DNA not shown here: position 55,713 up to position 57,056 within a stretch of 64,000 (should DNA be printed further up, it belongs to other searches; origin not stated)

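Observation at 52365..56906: AT-rich GT8-like glycosyltransferase gene amplified to four tandem mosaic copies, with fragments of both flanking genes co-amplified at every junction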

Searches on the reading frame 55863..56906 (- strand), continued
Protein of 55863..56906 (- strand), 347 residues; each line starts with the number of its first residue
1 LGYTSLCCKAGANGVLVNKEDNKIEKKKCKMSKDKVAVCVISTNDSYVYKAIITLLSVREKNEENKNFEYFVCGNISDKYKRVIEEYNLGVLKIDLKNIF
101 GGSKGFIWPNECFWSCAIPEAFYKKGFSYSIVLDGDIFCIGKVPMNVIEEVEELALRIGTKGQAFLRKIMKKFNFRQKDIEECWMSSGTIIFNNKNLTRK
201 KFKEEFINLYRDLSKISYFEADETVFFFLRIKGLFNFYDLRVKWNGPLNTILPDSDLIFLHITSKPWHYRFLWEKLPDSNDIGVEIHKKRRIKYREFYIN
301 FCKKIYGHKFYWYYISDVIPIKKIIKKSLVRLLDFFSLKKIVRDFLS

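Call 41: search_protein_families(library=pfam, proteins=[P0007, P0012, P0014, P0016, P0017, P0018, P0019, P0022, P0024, P0030], max_evalue=0.01)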
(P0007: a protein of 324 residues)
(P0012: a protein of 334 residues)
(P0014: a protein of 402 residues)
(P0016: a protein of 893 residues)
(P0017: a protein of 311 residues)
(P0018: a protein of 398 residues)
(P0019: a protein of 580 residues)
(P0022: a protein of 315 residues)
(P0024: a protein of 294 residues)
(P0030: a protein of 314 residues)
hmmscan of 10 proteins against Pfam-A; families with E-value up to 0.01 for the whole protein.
P0007 (324 aa): 0 families

P0012 (334 aa): 0 families

P0014 (402 aa): 1 family
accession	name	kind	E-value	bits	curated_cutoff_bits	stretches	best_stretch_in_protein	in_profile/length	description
PF01501.26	Glyco_transf_8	-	1.9e-09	38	24.3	1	127-372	2-252/253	Glycosyl transferase family 8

P0016 (893 aa): 2 families
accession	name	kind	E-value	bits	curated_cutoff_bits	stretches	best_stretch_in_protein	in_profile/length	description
PF04230.19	PS_pyruv_trans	-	2.1e-30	107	25.3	2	599-802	59-277/280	Polysaccharide pyruvyl transferase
PF01501.26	Glyco_transf_8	-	4.4e-06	26.9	24.3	1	293-548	2-251/253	Glycosyl transferase family 8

P0017 (311 aa): 1 family
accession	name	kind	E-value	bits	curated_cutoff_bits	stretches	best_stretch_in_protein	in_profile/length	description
PF01501.26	Glyco_transf_8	-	1.9e-11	44.5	24.3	1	48-289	4-251/253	Glycosyl transferase family 8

P0018 (398 aa): 1 family
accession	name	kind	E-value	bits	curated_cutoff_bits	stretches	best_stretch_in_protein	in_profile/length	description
PF07801.16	DUF1647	-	0.00011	22.4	25.7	1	5-60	56-111/141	Protein of unknown function (DUF1647)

P0019 (580 aa): 1 family
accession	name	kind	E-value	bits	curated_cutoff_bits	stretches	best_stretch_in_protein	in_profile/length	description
PF04230.19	PS_pyruv_trans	-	4.2e-16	60.1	25.3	1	290-512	59-273/280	Polysaccharide pyruvyl transferase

P0022 (315 aa): 1 family
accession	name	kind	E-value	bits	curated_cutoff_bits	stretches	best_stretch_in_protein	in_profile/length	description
PF01501.26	Glyco_transf_8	-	2.1e-09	37.7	24.3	1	18-259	3-250/253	Glycosyl transferase family 8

P0024 (294 aa): 1 family
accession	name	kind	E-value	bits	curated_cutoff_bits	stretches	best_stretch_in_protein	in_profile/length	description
PF01501.26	Glyco_transf_8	-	5.5e-06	26.6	24.3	1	8-253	3-250/253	Glycosyl transferase family 8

P0030 (314 aa): 1 family
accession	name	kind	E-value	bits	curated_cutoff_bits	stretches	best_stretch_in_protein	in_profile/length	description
PF01501.26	Glyco_transf_8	-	1.5e-08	35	24.3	1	32-266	5-251/253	Glycosyl transferase family 8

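Call 49: predict_structure(alignment_id=A4)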
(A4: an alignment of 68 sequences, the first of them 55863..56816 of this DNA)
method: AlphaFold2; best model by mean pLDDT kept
length: 317 residues; sequences in the alignment: 68
mean_pLDDT: 87.1   pTM: 0.86
mean pLDDT of the five models: 87.1, 86.9, 86.7, 86.6, 85.6
residues with pLDDT >= 90: 188; 70-90: 85; 50-70: 44; < 50: 0
segments of 3 or more residues with pLDDT < 50: none
pLDDT, mean of each block of 10 residues (from residue 1): 90 88 97 97 95 97 95 77 97 98 96 97 95 78 86 89 99 97 88 93 95 91 93 74 74 83 90 90 63 62 56 62
secondary structure, 60 per line:
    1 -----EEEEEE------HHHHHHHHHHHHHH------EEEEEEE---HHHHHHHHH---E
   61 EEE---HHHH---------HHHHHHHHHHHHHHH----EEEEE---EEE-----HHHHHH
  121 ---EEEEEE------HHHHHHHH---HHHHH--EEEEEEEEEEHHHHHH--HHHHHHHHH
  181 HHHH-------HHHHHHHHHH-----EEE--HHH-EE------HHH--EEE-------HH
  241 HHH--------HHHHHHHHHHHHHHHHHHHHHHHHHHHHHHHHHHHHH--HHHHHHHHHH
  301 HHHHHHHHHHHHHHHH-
elements in order: E6-11 H18-31 E38-44 H48-56 E60-63 H67-70 H80-94 E99-103 E107-109 H115-120 E124-129 H136-143 H147-151 E154-163 H164-169 H172-184 H192-201 E207-209 E229-231 H239-243 H252-288 H291-316

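Call 51: search_solved_structures(query=A4, max_evalue=0.01)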
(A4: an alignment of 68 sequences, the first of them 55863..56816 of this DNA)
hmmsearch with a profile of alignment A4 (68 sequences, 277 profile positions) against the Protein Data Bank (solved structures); distinct sequences matched with E-value up to 0.01: 23.
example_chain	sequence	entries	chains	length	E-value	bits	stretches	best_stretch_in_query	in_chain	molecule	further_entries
5gvv_A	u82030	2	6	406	3.7e-14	56.1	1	153-272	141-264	Glycosyl transferase family 8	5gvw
1g9r_A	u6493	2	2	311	5.3e-12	49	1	7-248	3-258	GLYCOSYL TRANSFERASE | GALACTOSYL TRANSFERASE LGTC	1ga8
1ss9_A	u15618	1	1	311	1.6e-11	47.5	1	7-249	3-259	alpha-1,4-galactosyl transferase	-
3v90_A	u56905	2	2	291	9.3e-08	35.1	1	172-268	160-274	Glycogenin-1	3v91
3usq_A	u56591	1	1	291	1e-07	35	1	172-268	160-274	Glycogenin-1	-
3usr_A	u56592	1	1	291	1e-07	34.9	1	172-268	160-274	Glycogenin-1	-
1zct_A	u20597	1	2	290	1.1e-07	34.9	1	172-268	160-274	Glycogenin-1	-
3v8y_A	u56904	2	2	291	1.1e-07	34.9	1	172-268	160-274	Glycogenin-1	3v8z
1ll2_A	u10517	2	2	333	2e-07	34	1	172-268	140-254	GLYCOGENIN-1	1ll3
1ll0_A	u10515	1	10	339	2.1e-07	33.9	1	172-268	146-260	GLYCOGENIN-1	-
1zcv_A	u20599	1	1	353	2.1e-07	33.9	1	173-268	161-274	Glycogenin-1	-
1zcy_A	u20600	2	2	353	2.4e-07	33.7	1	173-268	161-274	Glycogenin-1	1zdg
3rmv_A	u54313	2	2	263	2e-06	30.7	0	173-267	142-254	Glycogenin-1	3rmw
4ueg_A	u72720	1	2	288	2.5e-06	30.4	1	177-270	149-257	GLYCOGENIN-2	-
3q4s_A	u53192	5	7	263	2.6e-06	30.4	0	173-267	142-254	Glycogenin-1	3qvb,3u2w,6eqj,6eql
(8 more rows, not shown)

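Call 52: fold_search(model_id=the predicted structure, library=pdb)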
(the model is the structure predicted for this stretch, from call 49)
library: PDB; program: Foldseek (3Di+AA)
matches with E <= 10: 1620; with E <= 0.001: 381
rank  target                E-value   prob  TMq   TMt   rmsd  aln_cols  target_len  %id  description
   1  7zvj_A                1.5e-11  1.00  0.59  0.33   4.3       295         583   14  Homodimeric structure of LARGE1 (released 2022-11-30)
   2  4ueg_B                5.0e-11  1.00  0.57  0.70   4.9       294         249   14  Crystal structure of human glycogenin-2 catalytic domain (released 2014-12-24)
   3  6u4b                  6.0e-11  1.00  0.54  0.32   6.4       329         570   14  WbbM bifunctional glycosytransferase apo structure (released 2020-01-22)
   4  7zvj_B                7.7e-11  1.00  0.57  0.33   4.8       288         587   12  Homodimeric structure of LARGE1 (released 2022-11-30)
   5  1ss9                  4.9e-10  1.00  0.56  0.62   5.3       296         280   14  Crystal Structural Analysis of Active Site Mutant Q189E of LgtC (released 2004-09-21)
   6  1zcu                  5.6e-10  1.00  0.52  0.61   6.3       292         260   11  apo form of the 162S mutant of glycogenin (released 2005-04-26)
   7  3qvb                  6.7e-10  1.00  0.55  0.67   6.0       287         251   14  Crystal Structure of Human Glycogenin-1 (GYG1) complexed with manganese and UDP (released 2011-03-23)
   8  3usr                  8.5e-10  1.00  0.49  0.59   6.5       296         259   13  Structure of Y194F glycogenin mutant truncated at residue 270 (released 2011-12-14)
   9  1ll3                  9.0e-10  1.00  0.54  0.64   6.0       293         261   13  Crystal Structure of Rabbit Muscle Glycogenin (released 2002-05-15)
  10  3v90                  1.1e-09  1.00  0.53  0.63   6.3       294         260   12  Structure of T82M glycogenin mutant truncated at residue 270 (released 2012-01-25)
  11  3rmv                  1.1e-09  1.00  0.52  0.65   7.5       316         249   15  Crystal Structure of Human Glycogenin-1 (GYG1) T83M mutant complexed with manganese and UDP (released 2011-05-18)
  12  5n2j_B                1.1e-09  1.00  0.48  0.13   8.2       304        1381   11  UDP-Glucose Glycoprotein Glucosyltransferase from Chaetomium thermophilum (closed form) (released 2017-07-26)
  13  3u2w_B                1.4e-09  1.00  0.56  0.68   5.7       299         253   13  Crystal Structure of Human Glycogenin-1 (GYG1) complexed with manganese and glucose or a glucal species (released 2011-11-02)
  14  6eql_A                1.4e-09  1.00  0.54  0.66   6.3       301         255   13  Crystal Structure of Human Glycogenin-1 (GYG1) Tyr195pIPhe mutant complexed with manganese and UDP (released 2017-12-20)
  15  3q4s                  1.5e-09  1.00  0.55  0.67   6.4       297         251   14  Crystal Structure of Human Glycogenin-1 (GYG1), apo form (released 2011-02-09)
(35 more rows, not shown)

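Call 55: find_encoding_contigs(protein=P0007, flank=8000, max_places=4)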
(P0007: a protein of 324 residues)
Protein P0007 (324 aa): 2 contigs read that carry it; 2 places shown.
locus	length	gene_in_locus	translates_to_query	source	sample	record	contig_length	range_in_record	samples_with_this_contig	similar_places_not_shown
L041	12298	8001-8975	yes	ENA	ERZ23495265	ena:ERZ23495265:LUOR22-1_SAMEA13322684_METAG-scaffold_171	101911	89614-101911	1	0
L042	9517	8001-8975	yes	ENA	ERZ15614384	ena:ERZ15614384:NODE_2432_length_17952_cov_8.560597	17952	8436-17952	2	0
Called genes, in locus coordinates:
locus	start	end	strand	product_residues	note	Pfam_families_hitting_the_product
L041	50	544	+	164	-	-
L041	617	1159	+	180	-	PF04138:GtrA_DPMS_TM (faint)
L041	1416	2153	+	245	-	PF00535:Glycos_transf_2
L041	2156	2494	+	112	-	PF10066:DUF2304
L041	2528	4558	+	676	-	-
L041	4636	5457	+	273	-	PF00535:Glycos_transf_2, PF10111:Glyco_tranf_2_2, PF13641:Glyco_tranf_2_3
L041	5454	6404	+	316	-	PF00852:Glyco_transf_10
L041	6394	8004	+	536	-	PF00535:Glycos_transf_2 (weak), PF01209:Ubie_methyltran, PF13489:Methyltransf_23, PF08241:Methyltransf_11, PF08242:Methyltransf_12, PF13649:Methyltransf_25, PF13847:Methyltransf_31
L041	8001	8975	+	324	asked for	-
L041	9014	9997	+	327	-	PF00852:Glyco_transf_10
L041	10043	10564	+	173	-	-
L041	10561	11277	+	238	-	PF00857:Isochorismatase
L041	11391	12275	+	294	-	PF00857:Isochorismatase (weak)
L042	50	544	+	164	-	-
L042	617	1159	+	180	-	PF04138:GtrA_DPMS_TM (faint)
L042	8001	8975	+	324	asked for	-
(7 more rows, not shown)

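Call 56: find_encoding_contigs(protein=P0012, flank=8000, max_places=4)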
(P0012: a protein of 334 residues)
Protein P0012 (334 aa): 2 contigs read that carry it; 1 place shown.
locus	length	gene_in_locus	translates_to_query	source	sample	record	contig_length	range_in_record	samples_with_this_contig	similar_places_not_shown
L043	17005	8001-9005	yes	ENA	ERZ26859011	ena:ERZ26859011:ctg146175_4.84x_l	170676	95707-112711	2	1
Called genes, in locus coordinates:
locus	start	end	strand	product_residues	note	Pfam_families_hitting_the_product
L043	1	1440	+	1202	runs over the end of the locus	PF01839:FG-GAP (faint), PF25374:Cadherin_FAT4_N (faint), PF00028:Cadherin, PF13517:FG-GAP_3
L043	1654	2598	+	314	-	PF03060:NMO, PF01070:FMN_dh (weak)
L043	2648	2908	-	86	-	PF00381:PTS-HPr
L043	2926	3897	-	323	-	PF02603:Hpr_kinase_N, PF07475:Hpr_kinase_C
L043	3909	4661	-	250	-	PF02482:Ribosomal_S30AE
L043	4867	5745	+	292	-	PF01551:Peptidase_M23 (weak), PF27332:TP_0781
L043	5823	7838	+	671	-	PF22745:Nlig-Ia, PF01653:DNA_ligase_aden, PF03120:OB_DNA_ligase, PF03119:DNA_ligase_ZBD (weak), PF12826:HHH_2, PF14520:HHH_5, PF00533:BRCT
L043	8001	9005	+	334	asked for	-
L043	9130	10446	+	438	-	PF01943:Polysacc_synt (weak)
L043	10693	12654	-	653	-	PF02518:HATPase_c, PF14501:HATPase_c_5 (weak)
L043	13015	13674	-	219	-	-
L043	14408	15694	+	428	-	PF00028:Cadherin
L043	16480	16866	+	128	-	-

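Call 68: find_related_loci(query=A3, collection=metagenome_contigs, flank=6000)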
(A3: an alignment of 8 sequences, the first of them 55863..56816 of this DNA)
Query A3 (317 aa) in metagenome_contigs; peptide patterns used: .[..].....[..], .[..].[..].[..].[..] (x = any residue, [..] = any of these).
600 stretches matched a pattern, but none encodes a relative of the query by tblastn (E <= 1e-3).

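Call 72: find_encoding_contigs(protein=P0158, flank=10000, max_places=4)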
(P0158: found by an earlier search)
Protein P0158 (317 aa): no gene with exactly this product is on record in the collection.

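Call 73: find_encoding_contigs(protein=P0168, flank=6000, max_places=4)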
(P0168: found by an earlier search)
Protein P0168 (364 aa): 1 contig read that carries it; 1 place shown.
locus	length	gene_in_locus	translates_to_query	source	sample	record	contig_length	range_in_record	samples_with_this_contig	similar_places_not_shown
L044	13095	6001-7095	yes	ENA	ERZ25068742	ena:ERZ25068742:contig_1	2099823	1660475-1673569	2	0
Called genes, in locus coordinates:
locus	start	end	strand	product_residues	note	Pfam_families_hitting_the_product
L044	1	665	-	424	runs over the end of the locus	PF01266:DAO (weak), PF01593:Amino_oxidase, PF13450:NAD_binding_8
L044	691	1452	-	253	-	PF00106:adh_short, PF08659:KR, PF13561:adh_short_C2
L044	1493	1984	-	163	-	PF07366:SnoaL (weak), PF10184:DUF2358 (weak), PF12680:SnoaL_2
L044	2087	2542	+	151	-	PF12088:DUF3565, PF09313:TehB-like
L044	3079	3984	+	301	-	PF28530:DUF8426 (faint), PF04471:Mrr_cat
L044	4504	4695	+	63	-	-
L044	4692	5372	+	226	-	-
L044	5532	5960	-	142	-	PF02515:CoA_transf_3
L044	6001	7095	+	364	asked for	-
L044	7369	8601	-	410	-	PF02515:CoA_transf_3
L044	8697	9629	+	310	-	PF00682:HMGL-like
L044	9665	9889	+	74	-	-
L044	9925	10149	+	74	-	-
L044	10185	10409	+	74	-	-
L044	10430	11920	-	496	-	PF01979:Amidohydro_1, PF07969:Amidohydro_3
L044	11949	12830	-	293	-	-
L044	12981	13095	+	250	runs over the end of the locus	PF11159:DUF2939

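Call 79: search_protein_families(library=ncbifam, proteins=[window:55863-56816:-, P0005, P0006, P0007], max_evalue=0.1)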
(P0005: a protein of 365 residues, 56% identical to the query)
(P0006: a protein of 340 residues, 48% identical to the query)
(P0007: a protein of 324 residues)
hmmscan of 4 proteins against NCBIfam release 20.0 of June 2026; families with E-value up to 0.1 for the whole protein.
window:55863-56816:- (317 aa): 0 families

P0005 (365 aa): 0 families

P0006 (340 aa): 0 families

P0007 (324 aa): 1 family
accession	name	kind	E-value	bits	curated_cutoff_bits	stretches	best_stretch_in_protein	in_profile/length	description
NF038294.1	lipo_LIC11966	exception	0.011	15.6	200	1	132-195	30-93/158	LIC11966 family lipoprotein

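Call 80: search_protein_families(library=padloc, proteins=[window:55863-56816:-, P0006], max_evalue=0.1)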
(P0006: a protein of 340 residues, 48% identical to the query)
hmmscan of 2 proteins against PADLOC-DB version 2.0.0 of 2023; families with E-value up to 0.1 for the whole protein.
window:55863-56816:- (317 aa): 0 families

P0006 (340 aa): 0 families

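Call 81: search_solved_structures(query=A3, max_evalue=1, show_alignments=2)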
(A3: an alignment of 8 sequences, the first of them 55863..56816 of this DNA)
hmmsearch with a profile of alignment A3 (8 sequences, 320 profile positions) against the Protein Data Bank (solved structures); distinct sequences matched with E-value up to 1: 2.
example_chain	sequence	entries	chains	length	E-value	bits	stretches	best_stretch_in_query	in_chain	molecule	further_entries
2jb7_A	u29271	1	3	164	0.14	14.7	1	264-307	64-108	HYPOTHETICAL PROTEIN PAE2307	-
1wvq_A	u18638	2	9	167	0.14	14.7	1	264-307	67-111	hypothetical protein PAE2307 | conserved hypothetical protein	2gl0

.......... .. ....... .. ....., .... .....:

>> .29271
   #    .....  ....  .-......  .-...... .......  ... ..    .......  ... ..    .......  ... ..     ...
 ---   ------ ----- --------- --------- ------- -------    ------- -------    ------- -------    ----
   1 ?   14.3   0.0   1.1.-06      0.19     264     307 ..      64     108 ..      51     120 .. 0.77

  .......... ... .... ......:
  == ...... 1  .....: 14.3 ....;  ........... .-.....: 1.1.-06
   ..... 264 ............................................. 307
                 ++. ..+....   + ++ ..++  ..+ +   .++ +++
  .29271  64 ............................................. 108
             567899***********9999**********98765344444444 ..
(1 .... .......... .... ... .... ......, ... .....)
